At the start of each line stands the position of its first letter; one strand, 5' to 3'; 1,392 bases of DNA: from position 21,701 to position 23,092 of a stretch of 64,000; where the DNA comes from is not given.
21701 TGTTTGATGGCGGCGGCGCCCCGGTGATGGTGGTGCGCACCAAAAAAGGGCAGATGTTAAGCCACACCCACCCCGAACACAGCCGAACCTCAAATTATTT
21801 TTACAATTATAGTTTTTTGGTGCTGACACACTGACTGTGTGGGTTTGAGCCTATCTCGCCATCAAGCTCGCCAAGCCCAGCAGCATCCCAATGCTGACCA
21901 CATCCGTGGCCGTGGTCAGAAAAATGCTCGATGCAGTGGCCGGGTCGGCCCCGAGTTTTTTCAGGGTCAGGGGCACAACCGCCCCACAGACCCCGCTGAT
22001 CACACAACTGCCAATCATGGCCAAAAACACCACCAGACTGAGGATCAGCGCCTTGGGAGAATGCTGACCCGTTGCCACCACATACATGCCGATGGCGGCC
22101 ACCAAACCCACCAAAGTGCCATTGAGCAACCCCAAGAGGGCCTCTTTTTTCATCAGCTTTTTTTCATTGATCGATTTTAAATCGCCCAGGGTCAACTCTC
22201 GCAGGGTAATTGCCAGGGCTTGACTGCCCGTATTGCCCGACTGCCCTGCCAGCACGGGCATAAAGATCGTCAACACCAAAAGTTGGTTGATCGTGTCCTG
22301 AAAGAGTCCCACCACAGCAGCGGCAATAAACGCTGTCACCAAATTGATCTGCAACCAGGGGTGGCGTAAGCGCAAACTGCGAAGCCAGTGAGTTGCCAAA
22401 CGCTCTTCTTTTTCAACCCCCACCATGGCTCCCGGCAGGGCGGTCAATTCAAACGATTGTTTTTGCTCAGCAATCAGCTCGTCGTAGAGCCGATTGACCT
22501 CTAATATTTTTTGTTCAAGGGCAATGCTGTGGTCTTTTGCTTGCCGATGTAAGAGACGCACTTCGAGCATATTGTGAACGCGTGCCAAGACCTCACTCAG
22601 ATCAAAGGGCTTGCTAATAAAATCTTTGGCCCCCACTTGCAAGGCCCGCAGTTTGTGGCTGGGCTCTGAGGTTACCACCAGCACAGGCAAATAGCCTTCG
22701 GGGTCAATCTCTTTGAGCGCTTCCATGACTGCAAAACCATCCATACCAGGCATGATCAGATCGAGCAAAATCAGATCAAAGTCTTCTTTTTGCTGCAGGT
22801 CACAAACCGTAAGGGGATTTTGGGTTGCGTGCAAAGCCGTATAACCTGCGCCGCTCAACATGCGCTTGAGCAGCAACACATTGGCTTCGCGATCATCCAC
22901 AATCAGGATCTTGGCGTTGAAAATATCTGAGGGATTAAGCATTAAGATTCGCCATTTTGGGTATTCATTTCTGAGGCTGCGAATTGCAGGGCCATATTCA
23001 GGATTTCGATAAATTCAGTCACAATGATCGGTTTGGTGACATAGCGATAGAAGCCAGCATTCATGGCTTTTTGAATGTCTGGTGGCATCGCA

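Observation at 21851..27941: Three-gene phosphorelay operon that ends in a receiver-MgtE Mg2+-channel fusion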

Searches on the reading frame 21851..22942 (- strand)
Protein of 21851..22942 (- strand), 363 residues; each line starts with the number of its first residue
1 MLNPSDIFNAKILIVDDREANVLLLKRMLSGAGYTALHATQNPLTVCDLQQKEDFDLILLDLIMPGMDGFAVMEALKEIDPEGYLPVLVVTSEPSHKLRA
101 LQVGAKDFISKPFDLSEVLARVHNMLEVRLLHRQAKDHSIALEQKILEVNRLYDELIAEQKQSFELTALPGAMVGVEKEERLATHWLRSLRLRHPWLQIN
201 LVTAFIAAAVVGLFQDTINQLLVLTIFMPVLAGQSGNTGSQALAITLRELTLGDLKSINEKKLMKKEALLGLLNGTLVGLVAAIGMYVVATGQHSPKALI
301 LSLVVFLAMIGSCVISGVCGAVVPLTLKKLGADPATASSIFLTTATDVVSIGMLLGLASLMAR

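Call 6: search_protein_families(library=pfam, proteins=[window:21851-22942:-], max_evalue=0.01)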
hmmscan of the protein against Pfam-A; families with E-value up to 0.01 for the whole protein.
window:21851-22942:- (363 aa): 2 families
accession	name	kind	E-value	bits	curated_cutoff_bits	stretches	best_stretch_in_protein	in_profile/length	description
PF01769.21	MgtE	-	9.1e-29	100.7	27.6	1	228-357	1-125/125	Divalent cation transporter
PF00072.30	Response_reg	-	8.1e-25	87.6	30.2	1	12-122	1-110/111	Response regulator receiver domain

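Call 7: search_protein_families(library=ncbifam, proteins=[window:21851-22942:-], max_evalue=0.01)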
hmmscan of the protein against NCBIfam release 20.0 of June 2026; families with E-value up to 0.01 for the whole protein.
window:21851-22942:- (363 aa): 99 families (the best 25 are shown)
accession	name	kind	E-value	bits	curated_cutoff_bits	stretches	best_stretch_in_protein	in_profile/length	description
TIGR00400.1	mgtE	equivalog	3.6e-29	101.8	232.75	1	178-359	269-444/450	magnesium transporter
NF007135.0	PRK09581.1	equivalog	1.3e-25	90.2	474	1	9-136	2-130/457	PleD family two-component system response regulator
NF007005.1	PRK09468.1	equivalog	1.2e-20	73.9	331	1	10-129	4-122/237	osmolarity response regulator transcription factor OmpR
NF047654.1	DiguCycDgcRLepto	equivalog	2e-20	72.9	500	1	9-158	2-152/295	diguanylate cyclase DgcR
NF053854.1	RespRegPhoBBctds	equivalog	2.7e-20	72.7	270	1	12-155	1-146/225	two-component system response regulator PhoB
TIGR01387.1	cztR_silR_copR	subfamily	7.9e-20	71.4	279.2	1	12-129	1-117/218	heavy metal response regulator transcription factor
TIGR02154.1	PhoB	equivalog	1.6e-19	70.1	296.2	1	10-147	3-139/226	phosphate regulon transcriptional regulator PhoB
NF045944.1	ResRegRpaBCyano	equivalog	2.2e-18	66.5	330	1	13-153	1-137/229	response regulator transcription factor RpaB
NF007982.1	PRK10710.1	equivalog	6.3e-18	65.2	380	1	9-138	7-134/235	envelope stress response regulator BaeR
NF045991.1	RespRegCtrARhodob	equivalog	8e-18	65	350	1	11-169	2-163/224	response regulator transcription factor CtrA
NF040689.1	MtrAB_MtrA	equivalog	2.6e-17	62.9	300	1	12-168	1-149/219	MtrAB system response regulator MtrA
NF012023.0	PRK15479.1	equivalog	6.4e-17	61.8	337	1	11-127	2-117/224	transcriptional regulator TctD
NF008567.0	PRK11517.1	equivalog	9.4e-17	61.1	353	1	11-127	2-116/223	response regulator transcription factor HprR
TIGR01818.1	ntrC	equivalog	2e-16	59.8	558.6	1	12-129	1-117/463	nitrogen regulation protein NR(I)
NF051850.1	RespRegRprY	equivalog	5.7e-16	58.6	370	1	10-137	5-130/234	response regulator transcription factor RprY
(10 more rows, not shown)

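Call 8: find_homologous_proteins(query=window:21851-22942:-, max_evalue=0.00001)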
Query window:21851-22942:- (363 aa): 8000 proteins with E <= 0.00001 among 8000 candidates; the best 120 are listed.
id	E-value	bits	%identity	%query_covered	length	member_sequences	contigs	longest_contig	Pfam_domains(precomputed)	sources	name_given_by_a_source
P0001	8.2e-214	727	94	100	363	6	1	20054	PF01769.22,PF00072.31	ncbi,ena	-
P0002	3.5e-165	567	72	100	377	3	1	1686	PF01769.22,PF00072.31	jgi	-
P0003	3.6e-162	557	70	100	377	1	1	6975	PF01769.22,PF00072.31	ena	-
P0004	5.2e-162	557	69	100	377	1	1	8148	PF01769.22,PF00072.31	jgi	-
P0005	6.8e-162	557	69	100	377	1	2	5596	PF01769.22,PF00072.31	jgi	-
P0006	1.1e-161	556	69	100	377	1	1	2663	PF01769.22,PF00072.31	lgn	-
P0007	1.2e-161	556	72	97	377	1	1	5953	PF01769.22,PF00072.31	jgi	jgi:CheY-like chemotaxis protein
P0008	1.3e-160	552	72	97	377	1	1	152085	PF01769.22,PF00072.31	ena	-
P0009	3.0e-160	551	71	100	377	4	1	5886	PF01769.22,PF00072.31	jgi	jgi:CheY-like chemotaxis protein/cation transporter-like permease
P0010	4.4e-160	551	71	100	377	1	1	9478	PF01769.22,PF00072.31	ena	-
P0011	5.7e-160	550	70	100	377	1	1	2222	PF01769.22,PF00072.31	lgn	-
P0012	6.6e-159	547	68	100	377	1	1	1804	PF01769.22,PF00072.31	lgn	-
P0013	7.4e-159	547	70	97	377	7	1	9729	PF01769.22,PF00072.31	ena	-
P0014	2.9e-158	545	70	100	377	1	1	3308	PF01769.22,PF00072.31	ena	-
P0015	3.9e-158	544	70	97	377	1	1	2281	PF01769.22,PF00072.31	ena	-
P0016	4.4e-158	544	70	97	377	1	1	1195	PF01769.22,PF00072.31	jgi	jgi:DNA-binding response OmpR family regulator/cation transporter-like permease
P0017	5.0e-158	544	70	97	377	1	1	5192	PF01769.22,PF00072.31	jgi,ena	-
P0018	6.9e-158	543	70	100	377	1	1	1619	PF01769.22,PF00072.31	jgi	jgi:DNA-binding response OmpR family regulator/cation transporter-like permease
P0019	8.2e-158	543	69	100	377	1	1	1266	PF01769.22,PF00072.31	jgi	-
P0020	8.4e-158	543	69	97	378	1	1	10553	PF01769.22,PF00072.31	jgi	jgi:CheY-like chemotaxis protein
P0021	9.0e-158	543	69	100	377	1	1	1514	PF01769.22,PF00072.31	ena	-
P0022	1.1e-157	543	70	100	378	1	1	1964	PF01769.22,PF00072.31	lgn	-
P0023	1.1e-157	543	68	100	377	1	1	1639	PF01769.22,PF00072.31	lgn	-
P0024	1.3e-157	542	69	100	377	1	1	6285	PF01769.22,PF00072.31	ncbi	-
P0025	2.3e-157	542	71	100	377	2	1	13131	PF01769.22,PF00072.31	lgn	-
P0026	2.5e-157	542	69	100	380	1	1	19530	PF01769.22,PF00072.31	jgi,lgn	jgi:CheY-like chemotaxis protein/cation transporter-like permease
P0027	6.2e-157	540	71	100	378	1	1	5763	PF01769.22,PF00072.31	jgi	jgi:CheY-like chemotaxis protein/cation transporter-like permease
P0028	6.9e-157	540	69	100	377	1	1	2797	PF01769.22,PF00072.31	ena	-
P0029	7.5e-157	540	69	100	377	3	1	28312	PF01769.22,PF00072.31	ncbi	ncbi:MAG: response regulator [Bacteroidota bacterium]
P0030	1.5e-156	539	69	100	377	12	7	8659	PF01769.22,PF00072.31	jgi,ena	jgi:CheY-like chemotaxis protein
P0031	1.7e-156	539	69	100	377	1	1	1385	PF01769.22,PF00072.31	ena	-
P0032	2.3e-156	538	67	100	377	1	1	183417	PF01769.22,PF00072.31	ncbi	-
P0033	3.9e-156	538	71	100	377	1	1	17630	PF01769.22,PF00072.31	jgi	jgi:magnesium transporter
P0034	4.4e-156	537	68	97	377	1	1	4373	PF01769.22,PF00072.31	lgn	-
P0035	5.2e-156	537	70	100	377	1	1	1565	PF01769.22,PF00072.31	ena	-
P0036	6.8e-156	537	69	100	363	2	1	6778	PF01769.22,PF00072.31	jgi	jgi:magnesium transporter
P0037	7.5e-156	537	70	100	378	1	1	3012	PF01769.22,PF00072.31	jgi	jgi:CheY-like chemotaxis protein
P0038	1.9e-155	535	70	97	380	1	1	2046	PF01769.22,PF00072.31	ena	-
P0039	2.2e-155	535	70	97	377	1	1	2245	PF01769.22,PF00072.31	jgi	jgi:CheY-like chemotaxis protein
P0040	5.9e-155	534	69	100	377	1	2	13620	PF01769.22,PF00072.31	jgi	jgi:magnesium transporter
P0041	8.5e-155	533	72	97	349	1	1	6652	PF01769.22,PF00072.31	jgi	-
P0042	1.1e-154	533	69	100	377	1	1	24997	PF01769.22,PF00072.31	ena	-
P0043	1.1e-154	533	68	100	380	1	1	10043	PF01769.22,PF00072.31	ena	-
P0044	1.1e-154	533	69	99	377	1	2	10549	PF01769.22,PF00072.31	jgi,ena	-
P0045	1.2e-154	533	68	96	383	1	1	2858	PF01769.22,PF00072.31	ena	-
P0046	1.8e-154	532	69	100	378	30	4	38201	PF01769.22,PF00072.31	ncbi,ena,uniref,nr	ncbi:response regulator [Ferrovum sp.]|uniref:response regulator n=1 Tax=Ferrovum sp. TaxID=2609467 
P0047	1.9e-154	532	70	97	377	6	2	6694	PF01769.22,PF00072.31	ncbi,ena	-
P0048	2.0e-154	532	69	100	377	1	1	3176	PF01769.22,PF00072.31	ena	-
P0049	2.1e-154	532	69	97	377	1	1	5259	PF01769.22,PF00072.31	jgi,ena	-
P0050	2.1e-154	532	68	100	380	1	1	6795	PF01769.22,PF00072.31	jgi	jgi:CheY-like chemotaxis protein/cation transporter-like permease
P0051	2.1e-154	532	68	97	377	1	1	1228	PF01769.22,PF00072.31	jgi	jgi:magnesium transporter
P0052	2.1e-154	532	70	99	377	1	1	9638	PF01769.22,PF00072.31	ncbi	-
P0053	2.3e-154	532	67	100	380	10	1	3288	PF01769.22,PF00072.31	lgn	-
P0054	2.4e-154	532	68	100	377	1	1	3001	PF01769.22,PF00072.31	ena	-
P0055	2.5e-154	532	68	100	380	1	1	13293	PF01769.22,PF00072.31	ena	-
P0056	2.6e-154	532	69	99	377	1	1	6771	PF01769.22,PF00072.31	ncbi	-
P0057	2.9e-154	532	68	100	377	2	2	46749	PF01769.22,PF00072.31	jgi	jgi:magnesium transporter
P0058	3.5e-154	531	71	99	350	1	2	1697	PF01769.22,PF00072.31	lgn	-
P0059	4.2e-154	531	67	100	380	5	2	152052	PF01769.22,PF00072.31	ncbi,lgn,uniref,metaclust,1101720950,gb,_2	ncbi:magnesium transporter MgtE [mine drainage metagenome]|uniref:Magnesium transporter MgtE n=1 Tax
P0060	4.3e-154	531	72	97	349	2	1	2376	PF01769.22,PF00072.31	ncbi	-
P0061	5.2e-154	531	69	100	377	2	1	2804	PF01769.22,PF00072.31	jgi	-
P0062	6.6e-154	530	68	100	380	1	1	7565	PF01769.22,PF00072.31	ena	-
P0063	7.5e-154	530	68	100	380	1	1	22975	PF01769.22,PF00072.31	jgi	jgi:CheY-like chemotaxis protein/cation transporter-like permease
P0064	7.7e-154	530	68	97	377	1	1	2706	PF01769.22,PF00072.31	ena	-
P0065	1.2e-153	529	67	100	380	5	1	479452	PF01769.22,PF00072.31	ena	-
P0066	1.4e-153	529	67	100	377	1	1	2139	PF01769.22,PF00072.31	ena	-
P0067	3.6e-153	528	68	96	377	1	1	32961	PF01769.22,PF00072.31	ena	-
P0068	3.8e-153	528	67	97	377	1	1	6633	PF01769.22,PF00072.31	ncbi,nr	ncbi:MAG: response regulator [Proteobacteria bacterium]|nr:response regulator [Pseudomonadota bacter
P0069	4.0e-153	528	68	97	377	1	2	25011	PF01769.22,PF00072.31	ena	-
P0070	4.1e-153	528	68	100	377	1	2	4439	PF01769.22,PF00072.31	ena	-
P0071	4.3e-153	528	68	96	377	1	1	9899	PF01769.22,PF00072.31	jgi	-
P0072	4.4e-153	528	67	100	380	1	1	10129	PF01769.22,PF00072.31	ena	-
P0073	4.4e-153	528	68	100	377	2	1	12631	PF01769.22,PF00072.31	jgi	jgi:magnesium transporter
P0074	4.4e-153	528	68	97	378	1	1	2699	PF01769.22,PF00072.31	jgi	jgi:CheY-like chemotaxis protein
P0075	4.8e-153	527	67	100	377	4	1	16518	PF01769.22,PF00072.31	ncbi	ncbi:MAG TPA: response regulator [Gallionella sp.]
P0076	6.2e-153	527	67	100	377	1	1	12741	PF01769.22,PF00072.31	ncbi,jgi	ncbi:MAG: response regulator [Gallionella sp.]|jgi:magnesium transporter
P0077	7.1e-153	527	67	97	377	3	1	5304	PF01769.22,PF00072.31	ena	-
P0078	7.1e-153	527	69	97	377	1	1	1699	PF01769.22,PF00072.31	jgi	jgi:CheY-like chemotaxis protein/cation transporter-like permease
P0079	7.8e-153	527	68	100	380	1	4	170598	PF01769.22,PF00072.31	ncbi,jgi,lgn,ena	-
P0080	8.2e-153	527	68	100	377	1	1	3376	PF01769.22,PF00072.31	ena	-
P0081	8.3e-153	527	68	100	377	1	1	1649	PF01769.22,PF00072.31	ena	-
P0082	9.3e-153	527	67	97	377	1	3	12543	PF01769.22,PF00072.31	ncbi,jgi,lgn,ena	-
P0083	1.0e-152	526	69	100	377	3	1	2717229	PF01769.22,PF00072.31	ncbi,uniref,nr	ncbi:Magnesium transporter MgtE [Ferriphaselus amnicola]|uniref:Magnesium transporter MgtE n=1 Tax=F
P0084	1.0e-152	526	69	99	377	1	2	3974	PF01769.22,PF00072.31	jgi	-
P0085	1.2e-152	526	67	100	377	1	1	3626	PF01769.22,PF00072.31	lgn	-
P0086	1.3e-152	526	66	100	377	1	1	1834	PF01769.22,PF00072.31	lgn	-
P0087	1.3e-152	526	67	100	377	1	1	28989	PF01769.22,PF00072.31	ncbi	-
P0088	1.5e-152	526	68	100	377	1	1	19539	PF01769.22,PF00072.31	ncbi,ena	-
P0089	2.1e-152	525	67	97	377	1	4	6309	PF01769.22,PF00072.31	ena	-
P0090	2.5e-152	525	68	100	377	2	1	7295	PF01769.22,PF00072.31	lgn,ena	-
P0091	3.2e-152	525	67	97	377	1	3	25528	PF01769.22,PF00072.31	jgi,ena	-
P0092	3.8e-152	525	66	100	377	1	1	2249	PF01769.22,PF00072.31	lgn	-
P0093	4.4e-152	524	68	96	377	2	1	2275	PF01769.22,PF00072.31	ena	-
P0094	5.1e-152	524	68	100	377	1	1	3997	PF01769.22,PF00072.31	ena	-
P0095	5.3e-152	524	67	100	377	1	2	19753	PF01769.22,PF00072.31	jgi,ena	-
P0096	5.7e-152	524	69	99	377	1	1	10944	PF01769.22,PF00072.31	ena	-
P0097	5.8e-152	524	68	99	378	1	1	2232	PF01769.22,PF00072.31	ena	-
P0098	7.0e-152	524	68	100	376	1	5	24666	PF01769.22,PF00072.31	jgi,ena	jgi:magnesium transporter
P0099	7.1e-152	524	68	100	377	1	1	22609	PF01769.22,PF00072.31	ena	-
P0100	9.2e-152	523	67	97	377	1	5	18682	PF01769.22,PF00072.31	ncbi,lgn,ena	-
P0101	1.0e-151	523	67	100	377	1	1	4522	PF01769.22,PF00072.31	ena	-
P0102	2.5e-151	522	68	100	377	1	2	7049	PF01769.22,PF00072.31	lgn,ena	-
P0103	2.6e-151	522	67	100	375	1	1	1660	PF01769.22,PF00072.31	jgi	jgi:CheY-like chemotaxis protein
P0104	2.8e-151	522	68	100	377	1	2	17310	PF01769.22,PF00072.31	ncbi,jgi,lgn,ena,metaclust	metaclust:\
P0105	3.2e-151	521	67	99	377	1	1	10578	PF01769.22,PF00072.31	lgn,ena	-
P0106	3.4e-151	521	69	100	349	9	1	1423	PF01769.22,PF00072.31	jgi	jgi:magnesium transporter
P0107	4.0e-151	521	68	96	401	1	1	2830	PF01769.22,PF00072.31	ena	-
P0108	4.2e-151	521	68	100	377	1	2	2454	PF01769.22,PF00072.31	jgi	jgi:DNA-binding response OmpR family regulator/cation transporter-like permease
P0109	4.5e-151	521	68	96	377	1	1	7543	PF01769.22,PF00072.31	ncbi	-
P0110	6.2e-151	521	68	97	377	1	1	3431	PF01769.22,PF00072.31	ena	-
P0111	7.3e-151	520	68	100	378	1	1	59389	PF01769.22,PF00072.31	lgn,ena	-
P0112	8.4e-151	520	67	96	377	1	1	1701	PF01769.22,PF00072.31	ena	-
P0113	8.6e-151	520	68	99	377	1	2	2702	PF01769.22,PF00072.31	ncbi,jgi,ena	-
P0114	9.5e-151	520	67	100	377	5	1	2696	PF01769.22,PF00072.31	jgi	jgi:magnesium transporter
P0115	1.0e-150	520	70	100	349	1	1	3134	PF01769.22,PF00072.31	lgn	-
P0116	1.0e-150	520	67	97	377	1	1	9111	PF01769.22,PF00072.31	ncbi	-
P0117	1.2e-150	520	68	99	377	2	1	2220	PF01769.22,PF00072.31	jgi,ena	-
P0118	1.6e-150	519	67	97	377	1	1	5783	PF01769.22,PF00072.31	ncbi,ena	-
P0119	1.8e-150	519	67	97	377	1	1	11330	PF01769.22,PF00072.31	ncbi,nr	ncbi:MAG: response regulator [Desulfuromonadaceae bacterium]|nr:response regulator [Desulfuromonadac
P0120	1.8e-150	519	67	97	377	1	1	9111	PF01769.22,PF00072.31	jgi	jgi:magnesium transporter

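Call 19: find_related_loci(query=window:21851-22942:-, collection=genome_contigs, flank=10000)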
Query window:21851-22942:- (363 aa) in genome_contigs; peptide patterns used: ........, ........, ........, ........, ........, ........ (x = any residue, [..] = any of these).
599 stretches matched a pattern (row limit reached: there are more); 543 encode a relative of the query (tblastn E <= 1e-3); the best 80 are kept; 80 distinct loci.
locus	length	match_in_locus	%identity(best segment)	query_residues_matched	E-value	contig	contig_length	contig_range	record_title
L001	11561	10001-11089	97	1-363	0e+0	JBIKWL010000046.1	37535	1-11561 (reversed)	MAG: Candidatus Sericytochromatia bacterium isolate ME2015-09-13_3300035666_group6_bin207 Rohwer_bin1392_scaffold_679_c1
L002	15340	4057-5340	68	1-363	5e-173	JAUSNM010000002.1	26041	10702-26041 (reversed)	MAG: Gallionella sp. isolate E19_metabat.bin.65_sub E19_k141_196694, whole genome shotgun sequence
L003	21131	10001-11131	67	1-363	2e-171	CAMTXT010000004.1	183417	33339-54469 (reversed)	MAG: uncultured Nitrosomonadales bacterium isolate G02_MAG_00005 genome assembly, contig: G02_MAG_00005_000000000011, wh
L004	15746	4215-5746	68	1-363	4e-169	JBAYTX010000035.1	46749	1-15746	MAG: Rhizobium sp. isolate SO_2016_LW3_19 scaffold01152_LW162_2016, whole genome shotgun sequence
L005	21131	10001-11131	68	1-363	1e-163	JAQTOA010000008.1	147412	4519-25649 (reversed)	MAG: Sterolibacterium sp. isolate STA_77 NODE_235_length_147412_cov_9.299216_Sandtown_A, whole genome shotgun sequence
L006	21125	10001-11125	68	1-361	8e-163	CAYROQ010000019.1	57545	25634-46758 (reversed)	MAG TPA_asm: uncultured Sideroxydans sp. isolate SRP178908_co1_147 genome assembly, contig: NODE_262_length_57545_cov_5.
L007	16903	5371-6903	69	1-363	1e-159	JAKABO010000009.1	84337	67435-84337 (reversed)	MAG: Proteobacteria bacterium isolate WH2.bin26 NODE_346_length_84337_cov_6.356715, whole genome shotgun sequence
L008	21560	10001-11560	64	1-363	1e-156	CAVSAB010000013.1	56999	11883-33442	MAG: uncultured beta proteobacterium isolate MFD05942.bin.3.333 genome assembly, contig: contig_78473, whole genome shot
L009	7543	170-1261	68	1-350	4e-154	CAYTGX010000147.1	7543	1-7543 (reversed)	MAG TPA_asm: uncultured Spirochaetaceae bacterium isolate binchicken_co54_275 genome assembly, contig: NODE_17884_length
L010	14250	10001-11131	66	1-363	9e-154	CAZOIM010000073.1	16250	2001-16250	MAG TPA_asm: uncultured Ignavibacteriaceae bacterium isolate binchicken_co241_296 genome assembly, contig: NODE_3454_len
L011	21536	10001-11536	63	1-363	2e-151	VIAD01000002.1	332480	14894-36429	Moraxellaceae bacterium AER2_44_116 diesel_EC_AER2_4_length_332480_cov_91_695835, whole genome shotgun sequence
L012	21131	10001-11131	65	1-363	5e-150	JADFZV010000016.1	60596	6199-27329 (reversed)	MAG: Alphaproteobacteria bacterium isolate nKLKbin1 nKLK_bin1_NODE_16_length_60596_cov_8.005424, whole genome shotgun se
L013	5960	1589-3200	62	1-351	3e-148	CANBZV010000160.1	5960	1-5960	MAG: Moraxellaceae bacterium isolate JR-MC-E-240519-3 genome assembly, contig: JR-MC-E-240519-C18402, whole genome shotg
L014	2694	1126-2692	63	1-363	3e-155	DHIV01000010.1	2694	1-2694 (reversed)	MAG TPA_asm: Gallionella sp. UBA4737 UBA4737_contig_21168, whole genome shotgun sequence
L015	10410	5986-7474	64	1-348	6e-146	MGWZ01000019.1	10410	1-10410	MAG: Gallionellales bacterium RIFCSPLOWO2_02_FULL_57_47 rifcsplowo2_02_scaffold_14042, whole genome shotgun sequence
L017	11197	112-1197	67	1-348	2e-143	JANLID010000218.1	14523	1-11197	MAG: Gallionella sp. isolate S40-6 k99_195757, whole genome shotgun sequence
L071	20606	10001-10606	65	160-361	1e-84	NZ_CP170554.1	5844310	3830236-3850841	Tahibacter sp. UC22_41 chromosome, complete genome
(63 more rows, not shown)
